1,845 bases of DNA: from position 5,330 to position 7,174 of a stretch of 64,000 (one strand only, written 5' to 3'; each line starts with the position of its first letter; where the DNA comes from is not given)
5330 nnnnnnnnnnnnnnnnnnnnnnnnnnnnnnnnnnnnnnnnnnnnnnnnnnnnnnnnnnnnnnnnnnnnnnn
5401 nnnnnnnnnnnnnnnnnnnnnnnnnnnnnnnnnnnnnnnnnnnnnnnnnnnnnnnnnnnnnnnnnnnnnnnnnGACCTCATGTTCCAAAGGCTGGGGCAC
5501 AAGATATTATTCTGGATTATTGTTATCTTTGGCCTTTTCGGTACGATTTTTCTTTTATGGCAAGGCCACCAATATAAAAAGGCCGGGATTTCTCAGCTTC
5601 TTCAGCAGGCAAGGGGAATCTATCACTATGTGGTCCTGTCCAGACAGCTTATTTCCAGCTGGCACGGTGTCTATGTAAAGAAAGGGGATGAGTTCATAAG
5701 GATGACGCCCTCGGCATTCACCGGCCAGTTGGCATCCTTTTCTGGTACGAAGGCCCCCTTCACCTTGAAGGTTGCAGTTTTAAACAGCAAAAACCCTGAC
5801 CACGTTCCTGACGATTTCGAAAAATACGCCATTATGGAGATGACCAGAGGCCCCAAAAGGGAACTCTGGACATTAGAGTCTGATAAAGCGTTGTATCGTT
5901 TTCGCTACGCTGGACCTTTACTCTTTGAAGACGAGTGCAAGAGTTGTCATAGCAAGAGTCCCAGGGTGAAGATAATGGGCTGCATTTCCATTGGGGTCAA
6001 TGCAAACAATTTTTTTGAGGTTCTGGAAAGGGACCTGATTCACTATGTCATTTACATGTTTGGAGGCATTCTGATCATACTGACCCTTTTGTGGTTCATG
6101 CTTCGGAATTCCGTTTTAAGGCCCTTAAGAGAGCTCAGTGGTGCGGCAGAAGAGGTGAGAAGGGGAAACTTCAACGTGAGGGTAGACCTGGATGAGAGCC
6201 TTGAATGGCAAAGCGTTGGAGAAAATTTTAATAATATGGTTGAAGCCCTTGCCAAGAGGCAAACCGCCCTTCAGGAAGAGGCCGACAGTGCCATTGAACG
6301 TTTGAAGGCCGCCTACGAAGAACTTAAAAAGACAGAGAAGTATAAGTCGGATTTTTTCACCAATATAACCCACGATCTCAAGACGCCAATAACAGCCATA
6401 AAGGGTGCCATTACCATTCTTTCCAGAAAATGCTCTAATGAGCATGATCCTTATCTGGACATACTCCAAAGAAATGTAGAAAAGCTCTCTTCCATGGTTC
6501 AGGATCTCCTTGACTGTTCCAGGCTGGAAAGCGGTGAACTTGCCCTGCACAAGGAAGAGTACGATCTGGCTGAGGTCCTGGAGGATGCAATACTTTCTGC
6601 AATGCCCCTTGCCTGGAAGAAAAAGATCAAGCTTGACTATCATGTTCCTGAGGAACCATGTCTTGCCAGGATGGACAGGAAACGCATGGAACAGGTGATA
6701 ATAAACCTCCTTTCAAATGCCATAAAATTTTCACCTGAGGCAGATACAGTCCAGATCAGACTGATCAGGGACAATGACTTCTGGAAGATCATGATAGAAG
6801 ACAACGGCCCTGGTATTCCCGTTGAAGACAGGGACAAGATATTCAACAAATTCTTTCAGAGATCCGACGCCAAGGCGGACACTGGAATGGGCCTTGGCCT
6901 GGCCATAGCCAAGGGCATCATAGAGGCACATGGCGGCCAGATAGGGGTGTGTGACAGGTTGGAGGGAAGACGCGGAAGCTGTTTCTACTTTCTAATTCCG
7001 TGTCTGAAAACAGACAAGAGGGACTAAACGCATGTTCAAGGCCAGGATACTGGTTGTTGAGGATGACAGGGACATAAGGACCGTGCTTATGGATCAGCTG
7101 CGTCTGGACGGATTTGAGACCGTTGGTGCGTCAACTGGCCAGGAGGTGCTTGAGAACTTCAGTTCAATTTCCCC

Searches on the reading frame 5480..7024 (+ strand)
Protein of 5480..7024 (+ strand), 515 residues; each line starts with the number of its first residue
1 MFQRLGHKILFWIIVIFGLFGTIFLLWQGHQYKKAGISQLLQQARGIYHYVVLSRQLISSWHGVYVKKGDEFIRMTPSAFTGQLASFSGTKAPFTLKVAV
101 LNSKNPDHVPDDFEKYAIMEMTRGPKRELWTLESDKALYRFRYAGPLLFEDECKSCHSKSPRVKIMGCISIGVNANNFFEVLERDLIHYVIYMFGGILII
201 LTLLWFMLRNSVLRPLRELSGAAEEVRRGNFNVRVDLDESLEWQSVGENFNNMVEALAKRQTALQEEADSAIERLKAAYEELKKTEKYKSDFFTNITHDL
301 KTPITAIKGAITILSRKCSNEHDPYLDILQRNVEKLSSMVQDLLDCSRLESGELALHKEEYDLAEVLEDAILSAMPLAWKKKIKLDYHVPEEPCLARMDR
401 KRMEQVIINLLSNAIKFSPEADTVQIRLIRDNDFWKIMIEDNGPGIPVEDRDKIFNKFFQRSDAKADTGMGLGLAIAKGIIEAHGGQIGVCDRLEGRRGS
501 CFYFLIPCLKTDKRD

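Call 66: search_protein_families(library=pfam, proteins=[window:5480-7024:+], max_evalue=0.1)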
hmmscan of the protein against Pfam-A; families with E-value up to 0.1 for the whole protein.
window:5480-7024:+ (515 aa): 7 families
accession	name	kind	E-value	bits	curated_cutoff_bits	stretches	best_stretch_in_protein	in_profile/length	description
PF02518.31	HATPase_c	-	3.1e-27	95.6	26.4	1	399-507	2-108/111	Histidine kinase-, DNA gyrase B-, and HSP90-like ATPase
PF00512.31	HisKA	-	8.3e-17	61.4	26.9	1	289-352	2-66/66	His Kinase A (phospho-acceptor) domain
PF11845.13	Tll0287-like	-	6.1e-10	40.1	24.1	1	38-161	6-112/144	Tll0287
PF00672.30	HAMP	-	1.4e-09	38.6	25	1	208-257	2-51/53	HAMP domain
PF13589.12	HATPase_c_3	-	0.0012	19.3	25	1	403-469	3-71/137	Histidine kinase-, DNA gyrase B-, and HSP90-like ATPase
PF13581.12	HATPase_c_2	-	0.02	15.3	27.4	1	410-481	39-109/127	Histidine kinase-like ATPase domain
PF07464.16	ApoLp-III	-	0.074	13.6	36.3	0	260-343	23-106/146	Apolipophorin-III precursor (apoLp-III)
